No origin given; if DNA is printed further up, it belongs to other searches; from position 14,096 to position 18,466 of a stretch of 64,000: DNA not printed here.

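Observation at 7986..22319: Hybrid NRPS-PKS cluster with a module order I cannot match to a characterised pathway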

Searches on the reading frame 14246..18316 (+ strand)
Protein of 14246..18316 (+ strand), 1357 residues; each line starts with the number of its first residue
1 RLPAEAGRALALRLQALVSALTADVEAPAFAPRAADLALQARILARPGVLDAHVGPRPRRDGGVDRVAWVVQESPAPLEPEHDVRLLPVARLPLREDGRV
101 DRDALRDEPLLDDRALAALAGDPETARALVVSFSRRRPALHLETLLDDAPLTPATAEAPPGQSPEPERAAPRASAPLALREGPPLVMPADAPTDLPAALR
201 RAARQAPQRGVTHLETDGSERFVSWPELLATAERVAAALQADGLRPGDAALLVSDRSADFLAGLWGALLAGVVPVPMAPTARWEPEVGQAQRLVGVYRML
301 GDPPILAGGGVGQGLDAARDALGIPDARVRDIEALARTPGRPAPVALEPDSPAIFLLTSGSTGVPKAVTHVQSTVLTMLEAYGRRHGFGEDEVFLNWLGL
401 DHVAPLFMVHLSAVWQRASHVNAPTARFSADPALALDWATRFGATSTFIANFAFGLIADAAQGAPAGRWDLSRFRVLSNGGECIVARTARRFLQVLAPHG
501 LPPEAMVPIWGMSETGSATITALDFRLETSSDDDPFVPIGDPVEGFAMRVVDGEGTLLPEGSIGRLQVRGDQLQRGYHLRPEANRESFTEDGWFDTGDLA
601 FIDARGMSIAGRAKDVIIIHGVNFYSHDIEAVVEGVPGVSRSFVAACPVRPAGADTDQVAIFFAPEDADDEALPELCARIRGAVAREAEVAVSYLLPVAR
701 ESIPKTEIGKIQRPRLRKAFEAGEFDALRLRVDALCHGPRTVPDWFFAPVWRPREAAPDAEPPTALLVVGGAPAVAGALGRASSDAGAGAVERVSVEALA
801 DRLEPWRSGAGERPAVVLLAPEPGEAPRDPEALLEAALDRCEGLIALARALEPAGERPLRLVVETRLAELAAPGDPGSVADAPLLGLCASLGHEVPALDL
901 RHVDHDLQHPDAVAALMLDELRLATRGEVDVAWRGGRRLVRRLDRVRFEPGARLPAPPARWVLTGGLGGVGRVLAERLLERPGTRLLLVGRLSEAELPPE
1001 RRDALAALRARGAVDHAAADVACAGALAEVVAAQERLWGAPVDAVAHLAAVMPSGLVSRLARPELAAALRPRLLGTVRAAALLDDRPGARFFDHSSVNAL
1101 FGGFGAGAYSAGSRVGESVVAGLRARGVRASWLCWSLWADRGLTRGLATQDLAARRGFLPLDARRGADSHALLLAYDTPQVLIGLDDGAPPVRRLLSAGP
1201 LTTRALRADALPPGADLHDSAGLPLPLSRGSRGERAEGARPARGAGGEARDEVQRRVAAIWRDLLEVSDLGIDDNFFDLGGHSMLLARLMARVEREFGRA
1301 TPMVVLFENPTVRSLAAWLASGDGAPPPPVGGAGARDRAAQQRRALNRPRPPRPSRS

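Call 13: find_homologous_proteins(query=window:14276-18316:+, max_evalue=1e-10)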
Query window:14276-18316:+ (1347 aa): 335 proteins with E <= 1e-10 among 8000 candidates; the best 120 are listed.
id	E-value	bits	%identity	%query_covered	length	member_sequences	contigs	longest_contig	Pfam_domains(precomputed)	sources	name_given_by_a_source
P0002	0.0e+0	1617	61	100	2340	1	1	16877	PF08659.17,PF00668.26,PF00550.32,PF00501.35,PF13193.13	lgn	-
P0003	0.0e+0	1604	61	100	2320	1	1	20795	PF08659.17,PF00668.26,PF00550.32,PF00501.35,PF13193.13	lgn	-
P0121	0.0e+0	1408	63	84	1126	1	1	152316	PF08659.17,PF00550.32,PF00501.35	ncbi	ncbi:MAG: AMP-binding protein [Myxococcota bacterium]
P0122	6.6e-255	868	43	95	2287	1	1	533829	PF08659.17,PF00668.26,PF00550.32,PF00501.35,PF13193.13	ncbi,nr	ncbi:MAG: amino acid adenylation domain-containing protein [Alphaproteobacteria bacterium]|nr:amino 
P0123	1.1e-242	827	43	90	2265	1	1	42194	PF08659.17,PF00668.26,PF00550.32,PF00501.35,PF13193.13,PF00106.32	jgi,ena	-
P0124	6.2e-223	762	37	96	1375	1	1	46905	PF08659.17,PF21394.4,PF00550.32,PF13561.13,PF00501.35,PF13193.13,PF00106.32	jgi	jgi:acyl-CoA synthetase (AMP-forming)/AMP-acid ligase II/NADP-dependent 3-hydroxy acid dehydrogenase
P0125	5.6e-221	755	44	86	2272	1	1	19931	PF08659.17,PF00668.26,PF00550.32,PF00501.35,PF13193.13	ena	-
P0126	1.1e-214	734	36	97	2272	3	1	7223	PF08659.17,PF00668.26,PF21394.4,PF00550.32,PF00501.35,PF13193.13,PF00106.32,PF22953.4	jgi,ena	-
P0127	5.4e-212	725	42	88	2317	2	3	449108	PF08659.17,PF00668.26,PF00550.32,PF00501.35,PF13193.13,PF00106.32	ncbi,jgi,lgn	jgi:nonribosomal peptide synthetase DhbF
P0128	3.6e-210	719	37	94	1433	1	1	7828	PF08659.17,PF21394.4,PF00550.32,PF00501.35,PF00106.32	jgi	jgi:acyl-CoA synthetase (AMP-forming)/AMP-acid ligase II/NAD(P)-dependent dehydrogenase (short-subun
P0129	3.3e-206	706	37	93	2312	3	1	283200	PF08659.17,PF00668.26,PF21394.4,PF00550.32,PF18563.7,PF00501.35,PF00106.32,PF01370.28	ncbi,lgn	-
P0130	5.8e-204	699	47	51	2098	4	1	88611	PF08659.17,PF00668.26,PF00550.32,PF00501.35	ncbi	-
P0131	7.0e-204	699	39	92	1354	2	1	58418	PF08659.17,PF21394.4,PF00550.32,PF00501.35,PF00106.32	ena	-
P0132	3.0e-202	693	38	97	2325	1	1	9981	PF08659.17,PF00668.26,PF16363.12,PF00550.32,PF00501.35,PF13193.13,PF00106.32,PF01370.28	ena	-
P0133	6.4e-201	689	36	85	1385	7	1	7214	PF08659.17,PF21394.4,PF00550.32,PF13561.13,PF00501.35,PF00975.27,PF00106.32,PF23024.2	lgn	-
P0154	2.6e-167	577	36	94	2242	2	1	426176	PF08659.17,PF00668.26,PF00550.32,PF00501.35,PF13193.13,PF00106.32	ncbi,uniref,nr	ncbi:condensation domain-containing protein [Streptomyces sp. 5-6(2022)]|uniref:condensation domain-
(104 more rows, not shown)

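Call 19: search_solved_structures(query=window:14246-18316:+, max_evalue=1e-20, show_alignments=1)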
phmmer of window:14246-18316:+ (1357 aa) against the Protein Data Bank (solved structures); distinct sequences matched with E-value up to 1e-20: 38.
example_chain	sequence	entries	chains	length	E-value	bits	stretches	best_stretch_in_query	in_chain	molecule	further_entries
6ulw_A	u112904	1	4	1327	3.6e-143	482.4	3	535-755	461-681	Amino acid adenylation domain-containing protein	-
4r0m_B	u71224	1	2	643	1.1e-105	358.3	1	203-733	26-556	McyG protein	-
6ulx_A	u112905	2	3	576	6.3e-96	325.9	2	198-530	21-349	Amino acid adenylation domain-containing protein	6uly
6mfz_A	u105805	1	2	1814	1.5e-40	142.4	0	220-622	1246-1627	Linear gramicidin synthase subunit A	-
9be3_A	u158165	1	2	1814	1.8e-40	142.2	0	220-622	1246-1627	Linear gramicidin synthase subunit A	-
9meh_A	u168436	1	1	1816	1.8e-40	142.2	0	220-622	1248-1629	Linear gramicidin synthase subunit A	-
9be4_A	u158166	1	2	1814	7e-40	140.2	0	220-622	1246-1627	Linear gramicidin synthase subunit A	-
6mfy_A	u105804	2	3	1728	9.9e-34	119.8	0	220-622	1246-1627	Linear gramicidin synthase subunit A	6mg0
4gxq_A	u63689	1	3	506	5.9e-30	107.3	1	215-720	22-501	Malonyl CoA synthetase, Benzoate-CoA ligase Chimeric protein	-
9lcq_A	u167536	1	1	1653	1.2e-29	106.4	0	1248-1321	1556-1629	PvdL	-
9lcp_A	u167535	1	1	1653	1.2e-29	106.4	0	1248-1321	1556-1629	PvdL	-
4fuq_A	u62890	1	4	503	2.2e-29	105.4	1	215-720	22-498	Malonyl CoA synthetase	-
7r7e_A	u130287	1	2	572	2.5e-29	105.3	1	216-723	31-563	Polyketide synthase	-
7r7f_A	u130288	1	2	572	2.6e-29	105.2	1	216-723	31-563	Polyketide synthase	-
9lco_A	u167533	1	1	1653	4.5e-29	104.4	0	1248-1321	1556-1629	PvdL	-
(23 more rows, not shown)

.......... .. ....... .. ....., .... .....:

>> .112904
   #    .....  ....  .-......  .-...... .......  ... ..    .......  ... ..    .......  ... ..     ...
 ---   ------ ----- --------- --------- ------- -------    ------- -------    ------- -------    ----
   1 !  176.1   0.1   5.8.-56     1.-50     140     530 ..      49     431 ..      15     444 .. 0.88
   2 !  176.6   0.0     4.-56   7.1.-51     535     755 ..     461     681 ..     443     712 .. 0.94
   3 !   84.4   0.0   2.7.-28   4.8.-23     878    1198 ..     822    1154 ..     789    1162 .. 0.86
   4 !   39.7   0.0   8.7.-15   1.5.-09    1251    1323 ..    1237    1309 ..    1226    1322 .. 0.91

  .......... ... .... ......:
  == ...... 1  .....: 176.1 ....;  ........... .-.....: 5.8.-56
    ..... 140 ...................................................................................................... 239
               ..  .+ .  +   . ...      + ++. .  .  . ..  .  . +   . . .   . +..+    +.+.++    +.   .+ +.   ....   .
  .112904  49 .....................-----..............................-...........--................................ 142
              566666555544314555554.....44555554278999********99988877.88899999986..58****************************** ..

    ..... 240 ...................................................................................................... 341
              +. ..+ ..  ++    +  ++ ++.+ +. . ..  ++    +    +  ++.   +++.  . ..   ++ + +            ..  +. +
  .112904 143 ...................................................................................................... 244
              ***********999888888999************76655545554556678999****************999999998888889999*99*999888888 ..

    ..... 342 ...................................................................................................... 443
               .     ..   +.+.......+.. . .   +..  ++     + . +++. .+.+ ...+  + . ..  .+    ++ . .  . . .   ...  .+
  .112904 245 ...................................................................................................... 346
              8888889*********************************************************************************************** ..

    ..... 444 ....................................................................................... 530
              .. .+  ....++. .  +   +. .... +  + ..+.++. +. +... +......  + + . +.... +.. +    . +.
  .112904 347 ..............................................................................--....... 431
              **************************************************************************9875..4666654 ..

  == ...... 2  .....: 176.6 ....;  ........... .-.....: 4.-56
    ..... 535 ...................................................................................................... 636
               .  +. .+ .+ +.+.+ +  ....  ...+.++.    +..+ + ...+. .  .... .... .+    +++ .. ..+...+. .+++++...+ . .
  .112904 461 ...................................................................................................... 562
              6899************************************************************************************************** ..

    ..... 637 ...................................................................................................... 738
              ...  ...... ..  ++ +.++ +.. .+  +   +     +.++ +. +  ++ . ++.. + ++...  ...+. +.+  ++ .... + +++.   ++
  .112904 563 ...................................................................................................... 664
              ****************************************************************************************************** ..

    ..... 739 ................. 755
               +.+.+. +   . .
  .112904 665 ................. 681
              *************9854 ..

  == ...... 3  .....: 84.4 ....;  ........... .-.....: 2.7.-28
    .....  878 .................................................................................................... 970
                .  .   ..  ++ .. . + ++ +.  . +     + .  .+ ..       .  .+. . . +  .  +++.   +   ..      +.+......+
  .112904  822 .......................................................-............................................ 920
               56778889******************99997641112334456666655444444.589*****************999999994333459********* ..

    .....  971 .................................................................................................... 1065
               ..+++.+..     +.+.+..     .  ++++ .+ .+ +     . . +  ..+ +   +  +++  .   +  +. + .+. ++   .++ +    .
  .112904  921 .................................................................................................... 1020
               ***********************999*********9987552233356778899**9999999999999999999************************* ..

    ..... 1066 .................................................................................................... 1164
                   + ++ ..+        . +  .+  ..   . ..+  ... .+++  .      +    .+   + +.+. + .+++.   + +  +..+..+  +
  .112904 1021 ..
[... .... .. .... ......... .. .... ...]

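Call 21: find_encoding_contigs(protein=P0122, flank=10000, max_places=2)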
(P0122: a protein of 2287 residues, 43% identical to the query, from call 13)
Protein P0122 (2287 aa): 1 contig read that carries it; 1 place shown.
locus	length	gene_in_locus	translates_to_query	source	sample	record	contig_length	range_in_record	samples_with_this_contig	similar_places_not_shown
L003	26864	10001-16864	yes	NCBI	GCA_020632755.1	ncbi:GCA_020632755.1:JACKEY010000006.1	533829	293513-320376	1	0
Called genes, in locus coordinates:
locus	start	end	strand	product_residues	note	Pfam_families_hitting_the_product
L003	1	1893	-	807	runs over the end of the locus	PF00801:PKD (faint), PF22352:K319L-like_PKD (faint), PF19077:Big_13 (faint), PF17957:Big_7 (weak)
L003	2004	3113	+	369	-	PF05721:PhyH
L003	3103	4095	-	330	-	-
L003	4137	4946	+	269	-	PF06342:DUF1057 (weak), PF07819:PGAP1 (faint), PF00561:Abhydrolase_1, PF12146:Hydrolase_4, PF12697:Abhydrolase_6, PF03096:Ndr (weak)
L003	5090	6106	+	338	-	PF08545:ACP_syn_III (weak), PF08541:ACP_syn_III_C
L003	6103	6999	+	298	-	PF12146:Hydrolase_4 (weak), PF00561:Abhydrolase_1, PF12697:Abhydrolase_6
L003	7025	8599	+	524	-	PF01839:FG-GAP (faint), PF13517:FG-GAP_3, PF07593:UnbV_ASPIC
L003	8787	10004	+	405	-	PF08240:ADH_N, PF00107:ADH_zinc_N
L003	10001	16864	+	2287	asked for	PF00501:AMP-binding, PF13193:AMP-binding_C, PF00550:PP-binding, PF00668:Condensation, PF00501:AMP-binding, PF08659:KR, PF00550:PP-binding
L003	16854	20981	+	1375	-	PF00109:ketoacyl-synt, PF02801:Ketoacyl-synt_C, PF16197:KAsynt_C_assoc, PF22336:RhiE-like_linker, PF22621:CurL-like_PKS_C, PF00698:Acyl_transf_1, PF00550:PP-binding, PF00975:Thioesterase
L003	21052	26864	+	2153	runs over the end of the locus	PF00069:Pkinase, PF07714:PK_Tyr_Ser-Thr, PF13191:AAA_16, PF01590:GAF, PF13185:GAF_2, PF13492:GAF_3, PF00512:HisKA, PF02518:HATPase_c, +3 more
